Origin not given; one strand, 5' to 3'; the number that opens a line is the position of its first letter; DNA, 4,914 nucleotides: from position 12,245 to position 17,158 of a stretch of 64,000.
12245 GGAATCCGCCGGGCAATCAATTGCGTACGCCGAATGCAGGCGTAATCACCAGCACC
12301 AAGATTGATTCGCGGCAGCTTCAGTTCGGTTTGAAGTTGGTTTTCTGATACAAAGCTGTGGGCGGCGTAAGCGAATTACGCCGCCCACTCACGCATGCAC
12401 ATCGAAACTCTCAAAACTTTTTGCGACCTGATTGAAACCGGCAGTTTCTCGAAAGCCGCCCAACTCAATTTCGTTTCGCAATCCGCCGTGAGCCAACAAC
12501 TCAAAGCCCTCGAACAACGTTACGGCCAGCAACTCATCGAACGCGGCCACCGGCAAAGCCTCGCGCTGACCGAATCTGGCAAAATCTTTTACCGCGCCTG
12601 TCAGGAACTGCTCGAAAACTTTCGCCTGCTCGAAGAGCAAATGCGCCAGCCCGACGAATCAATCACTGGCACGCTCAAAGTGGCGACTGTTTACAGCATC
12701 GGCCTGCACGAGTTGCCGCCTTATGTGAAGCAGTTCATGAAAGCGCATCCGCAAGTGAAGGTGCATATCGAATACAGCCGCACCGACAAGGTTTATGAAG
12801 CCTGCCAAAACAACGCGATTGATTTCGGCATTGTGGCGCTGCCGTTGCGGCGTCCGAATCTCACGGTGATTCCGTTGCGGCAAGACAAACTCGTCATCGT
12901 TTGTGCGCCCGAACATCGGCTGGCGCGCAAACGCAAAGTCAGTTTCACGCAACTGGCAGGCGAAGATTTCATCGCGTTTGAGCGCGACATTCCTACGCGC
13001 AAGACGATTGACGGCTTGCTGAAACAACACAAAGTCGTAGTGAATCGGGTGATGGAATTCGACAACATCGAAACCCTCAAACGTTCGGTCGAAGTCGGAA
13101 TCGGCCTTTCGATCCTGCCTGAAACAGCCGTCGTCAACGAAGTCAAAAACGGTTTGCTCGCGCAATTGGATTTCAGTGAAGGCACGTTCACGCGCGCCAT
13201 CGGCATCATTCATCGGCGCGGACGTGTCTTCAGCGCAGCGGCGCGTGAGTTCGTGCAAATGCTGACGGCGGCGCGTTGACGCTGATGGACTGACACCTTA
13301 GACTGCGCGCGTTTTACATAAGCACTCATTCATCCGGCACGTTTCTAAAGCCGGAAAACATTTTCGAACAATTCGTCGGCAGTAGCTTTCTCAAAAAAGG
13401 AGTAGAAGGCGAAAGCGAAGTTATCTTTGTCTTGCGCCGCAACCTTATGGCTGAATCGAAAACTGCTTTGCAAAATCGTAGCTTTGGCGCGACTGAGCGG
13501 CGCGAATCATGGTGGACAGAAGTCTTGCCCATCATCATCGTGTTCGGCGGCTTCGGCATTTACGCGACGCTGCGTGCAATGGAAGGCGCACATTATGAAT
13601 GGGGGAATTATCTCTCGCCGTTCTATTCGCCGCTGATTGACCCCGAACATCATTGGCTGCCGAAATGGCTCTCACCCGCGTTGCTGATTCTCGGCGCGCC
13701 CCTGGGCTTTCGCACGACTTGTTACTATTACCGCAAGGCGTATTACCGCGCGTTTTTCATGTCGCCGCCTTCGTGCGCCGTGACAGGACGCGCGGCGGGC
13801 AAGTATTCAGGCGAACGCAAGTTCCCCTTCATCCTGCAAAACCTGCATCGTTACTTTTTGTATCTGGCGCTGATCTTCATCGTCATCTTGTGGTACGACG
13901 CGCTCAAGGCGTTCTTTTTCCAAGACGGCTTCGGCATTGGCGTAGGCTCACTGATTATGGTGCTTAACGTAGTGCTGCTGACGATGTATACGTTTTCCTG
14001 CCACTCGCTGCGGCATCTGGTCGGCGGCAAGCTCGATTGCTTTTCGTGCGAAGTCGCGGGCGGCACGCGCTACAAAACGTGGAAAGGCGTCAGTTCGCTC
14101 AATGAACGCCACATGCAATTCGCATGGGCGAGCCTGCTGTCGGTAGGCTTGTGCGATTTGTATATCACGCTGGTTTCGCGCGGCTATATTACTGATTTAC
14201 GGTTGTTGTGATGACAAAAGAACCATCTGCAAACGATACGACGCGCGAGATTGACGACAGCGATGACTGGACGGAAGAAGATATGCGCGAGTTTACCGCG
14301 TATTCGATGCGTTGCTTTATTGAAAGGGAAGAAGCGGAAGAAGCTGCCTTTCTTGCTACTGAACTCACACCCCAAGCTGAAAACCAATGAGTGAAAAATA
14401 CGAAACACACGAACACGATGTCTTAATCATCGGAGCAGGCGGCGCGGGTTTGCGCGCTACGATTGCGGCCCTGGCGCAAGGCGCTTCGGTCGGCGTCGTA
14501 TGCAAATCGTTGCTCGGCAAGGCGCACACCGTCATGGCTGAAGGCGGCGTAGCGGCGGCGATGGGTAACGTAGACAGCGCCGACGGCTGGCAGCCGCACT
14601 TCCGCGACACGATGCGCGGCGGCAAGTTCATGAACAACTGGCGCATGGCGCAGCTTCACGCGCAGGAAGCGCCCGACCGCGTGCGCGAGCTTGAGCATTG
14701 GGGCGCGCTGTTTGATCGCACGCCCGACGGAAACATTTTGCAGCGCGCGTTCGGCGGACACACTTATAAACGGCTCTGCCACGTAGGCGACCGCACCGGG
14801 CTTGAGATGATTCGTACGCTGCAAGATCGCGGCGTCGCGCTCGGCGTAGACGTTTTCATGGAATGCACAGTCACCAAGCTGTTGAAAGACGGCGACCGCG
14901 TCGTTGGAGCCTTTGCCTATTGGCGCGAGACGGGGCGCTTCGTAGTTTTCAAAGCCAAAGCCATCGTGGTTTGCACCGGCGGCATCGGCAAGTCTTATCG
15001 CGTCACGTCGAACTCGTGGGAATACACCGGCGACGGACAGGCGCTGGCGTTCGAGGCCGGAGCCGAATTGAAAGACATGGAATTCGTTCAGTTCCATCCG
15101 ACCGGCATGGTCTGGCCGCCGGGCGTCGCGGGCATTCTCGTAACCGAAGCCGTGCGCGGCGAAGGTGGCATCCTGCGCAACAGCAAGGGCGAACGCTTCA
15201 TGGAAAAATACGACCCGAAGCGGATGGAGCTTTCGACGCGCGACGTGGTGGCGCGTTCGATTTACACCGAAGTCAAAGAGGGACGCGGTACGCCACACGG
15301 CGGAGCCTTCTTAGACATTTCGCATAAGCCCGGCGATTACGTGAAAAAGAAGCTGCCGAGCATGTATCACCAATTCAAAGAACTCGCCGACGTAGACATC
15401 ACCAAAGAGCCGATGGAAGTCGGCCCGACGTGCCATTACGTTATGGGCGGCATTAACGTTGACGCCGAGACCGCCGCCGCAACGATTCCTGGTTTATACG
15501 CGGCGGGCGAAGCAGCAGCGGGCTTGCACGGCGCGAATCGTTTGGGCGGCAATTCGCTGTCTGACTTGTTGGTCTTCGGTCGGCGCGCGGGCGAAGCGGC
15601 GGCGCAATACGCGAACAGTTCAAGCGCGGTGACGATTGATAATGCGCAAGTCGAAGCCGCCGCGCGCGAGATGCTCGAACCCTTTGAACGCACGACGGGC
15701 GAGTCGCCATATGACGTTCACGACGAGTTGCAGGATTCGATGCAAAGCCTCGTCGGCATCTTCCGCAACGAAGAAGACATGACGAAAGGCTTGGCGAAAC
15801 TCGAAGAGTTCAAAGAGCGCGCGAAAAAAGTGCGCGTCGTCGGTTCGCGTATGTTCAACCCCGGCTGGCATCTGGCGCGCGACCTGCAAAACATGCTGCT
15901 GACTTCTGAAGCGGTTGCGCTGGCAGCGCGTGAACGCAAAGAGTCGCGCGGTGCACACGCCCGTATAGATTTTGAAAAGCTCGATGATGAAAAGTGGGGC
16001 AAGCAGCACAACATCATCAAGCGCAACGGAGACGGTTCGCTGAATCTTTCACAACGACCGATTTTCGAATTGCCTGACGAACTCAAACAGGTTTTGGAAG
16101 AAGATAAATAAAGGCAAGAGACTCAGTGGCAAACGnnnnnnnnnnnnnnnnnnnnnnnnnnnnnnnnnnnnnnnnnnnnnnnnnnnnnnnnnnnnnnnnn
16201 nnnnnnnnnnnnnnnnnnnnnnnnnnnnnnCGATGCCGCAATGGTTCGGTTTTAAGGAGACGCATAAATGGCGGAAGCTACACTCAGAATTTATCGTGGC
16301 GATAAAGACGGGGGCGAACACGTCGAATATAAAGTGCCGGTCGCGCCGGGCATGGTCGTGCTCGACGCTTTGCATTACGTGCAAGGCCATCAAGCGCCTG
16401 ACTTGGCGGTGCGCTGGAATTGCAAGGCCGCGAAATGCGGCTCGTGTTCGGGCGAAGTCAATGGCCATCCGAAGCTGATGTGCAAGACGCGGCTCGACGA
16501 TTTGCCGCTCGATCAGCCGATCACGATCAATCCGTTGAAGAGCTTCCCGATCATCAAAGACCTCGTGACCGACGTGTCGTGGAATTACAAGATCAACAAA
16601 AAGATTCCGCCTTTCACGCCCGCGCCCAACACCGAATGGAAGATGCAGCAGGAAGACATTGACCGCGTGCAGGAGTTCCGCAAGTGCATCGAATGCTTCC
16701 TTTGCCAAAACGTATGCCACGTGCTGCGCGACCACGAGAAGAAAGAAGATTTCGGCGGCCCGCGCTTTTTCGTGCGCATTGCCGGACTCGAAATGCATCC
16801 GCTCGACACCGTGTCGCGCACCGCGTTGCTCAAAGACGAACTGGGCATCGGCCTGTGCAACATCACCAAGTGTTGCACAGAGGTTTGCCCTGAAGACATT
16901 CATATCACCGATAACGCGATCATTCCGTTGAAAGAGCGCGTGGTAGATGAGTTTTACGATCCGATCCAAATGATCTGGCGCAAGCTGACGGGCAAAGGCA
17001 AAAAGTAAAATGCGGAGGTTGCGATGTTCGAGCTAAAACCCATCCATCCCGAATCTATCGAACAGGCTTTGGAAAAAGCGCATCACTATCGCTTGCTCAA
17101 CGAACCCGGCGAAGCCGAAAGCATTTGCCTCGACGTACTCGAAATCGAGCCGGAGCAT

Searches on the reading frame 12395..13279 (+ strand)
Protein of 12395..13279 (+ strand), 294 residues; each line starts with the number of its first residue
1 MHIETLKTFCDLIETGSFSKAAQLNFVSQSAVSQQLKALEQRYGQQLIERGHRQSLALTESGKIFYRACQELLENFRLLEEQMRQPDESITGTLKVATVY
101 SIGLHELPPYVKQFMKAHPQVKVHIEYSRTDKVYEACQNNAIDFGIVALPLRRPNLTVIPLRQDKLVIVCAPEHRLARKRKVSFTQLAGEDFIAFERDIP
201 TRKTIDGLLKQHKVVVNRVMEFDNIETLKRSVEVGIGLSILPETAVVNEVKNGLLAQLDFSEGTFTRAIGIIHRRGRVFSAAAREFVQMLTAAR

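Call 25: search_protein_families(library=pfam, proteins=[window:12395-13279:+])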
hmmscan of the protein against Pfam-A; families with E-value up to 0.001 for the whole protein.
window:12395-13279:+ (294 aa): 2 families
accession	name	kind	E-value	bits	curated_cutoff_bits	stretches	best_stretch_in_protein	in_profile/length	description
PF03466.25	LysR_substrate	-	1.1e-51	175.6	28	1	89-292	3-206/209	LysR substrate binding domain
PF00126.33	HTH_1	-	3.6e-19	68.9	26.6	1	4-63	2-60/60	Bacterial regulatory helix-turn-helix protein, lysR family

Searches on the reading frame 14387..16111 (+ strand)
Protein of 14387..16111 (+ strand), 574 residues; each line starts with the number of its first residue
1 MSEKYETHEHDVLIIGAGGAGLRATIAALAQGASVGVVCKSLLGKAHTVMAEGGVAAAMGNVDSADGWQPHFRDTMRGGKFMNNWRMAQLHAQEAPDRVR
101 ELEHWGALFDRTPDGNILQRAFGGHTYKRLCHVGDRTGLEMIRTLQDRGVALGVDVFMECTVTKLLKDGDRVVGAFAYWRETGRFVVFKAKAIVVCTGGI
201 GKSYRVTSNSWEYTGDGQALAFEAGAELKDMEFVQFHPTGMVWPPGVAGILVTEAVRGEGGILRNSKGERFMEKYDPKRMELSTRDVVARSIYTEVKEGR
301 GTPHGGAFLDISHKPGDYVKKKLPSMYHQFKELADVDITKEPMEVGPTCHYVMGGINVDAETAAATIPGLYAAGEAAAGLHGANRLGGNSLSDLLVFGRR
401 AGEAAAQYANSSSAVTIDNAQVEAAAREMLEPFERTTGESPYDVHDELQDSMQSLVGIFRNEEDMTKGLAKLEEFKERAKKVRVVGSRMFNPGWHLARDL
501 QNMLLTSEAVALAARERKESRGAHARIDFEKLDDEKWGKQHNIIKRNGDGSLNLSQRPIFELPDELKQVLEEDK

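Call 25: search_protein_families(library=pfam, proteins=[window:14387-16111:+])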
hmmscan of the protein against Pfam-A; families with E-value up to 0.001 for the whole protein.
window:14387-16111:+ (574 aa): 5 families
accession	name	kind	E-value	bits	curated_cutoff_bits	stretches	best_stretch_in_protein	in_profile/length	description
PF00890.30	FAD_binding_2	-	3e-96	323.6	20.4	1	11-391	1-414/414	FAD binding domain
PF02910.25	Succ_DH_flav_C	-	8.1e-30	103.9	20.8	1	445-559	1-116/130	Fumarate reductase flavoprotein C-term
PF01266.30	DAO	-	1.4e-06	28.5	27.9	1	11-199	1-204/353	FAD dependent oxidoreductase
PF03486.20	HI0933_like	-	6.5e-06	26.2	50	0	139-402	109-242/244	HI0933-like protein Rossmann domain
PF07992.20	Pyr_redox_2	-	0.0001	22.3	26.1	0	10-38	1-29/291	Pyridine nucleotide-disulphide oxidoreductase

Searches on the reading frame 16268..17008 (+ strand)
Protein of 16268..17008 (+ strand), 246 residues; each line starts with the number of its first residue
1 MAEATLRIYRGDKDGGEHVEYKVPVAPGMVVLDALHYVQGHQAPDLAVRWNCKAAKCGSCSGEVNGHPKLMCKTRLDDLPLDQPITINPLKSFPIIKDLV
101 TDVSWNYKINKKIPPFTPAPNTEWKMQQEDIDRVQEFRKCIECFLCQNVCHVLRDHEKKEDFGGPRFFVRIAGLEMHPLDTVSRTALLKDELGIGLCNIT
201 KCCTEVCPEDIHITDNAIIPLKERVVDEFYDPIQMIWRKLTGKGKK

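Call 61: search_protein_families(library=pfam, proteins=[window:16268-17008:+], max_evalue=0.00001)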
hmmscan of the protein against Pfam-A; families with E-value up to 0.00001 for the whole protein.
window:16268-17008:+ (246 aa): 2 families
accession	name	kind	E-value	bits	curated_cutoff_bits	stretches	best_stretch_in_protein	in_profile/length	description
PF13085.11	Fer2_3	-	1.6e-24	86.4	27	1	6-104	2-103/107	2Fe-2S iron-sulfur cluster binding domain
PF13183.11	Fer4_8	-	6.1e-07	30.3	27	1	137-211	2-68/68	4Fe-4S dicluster domain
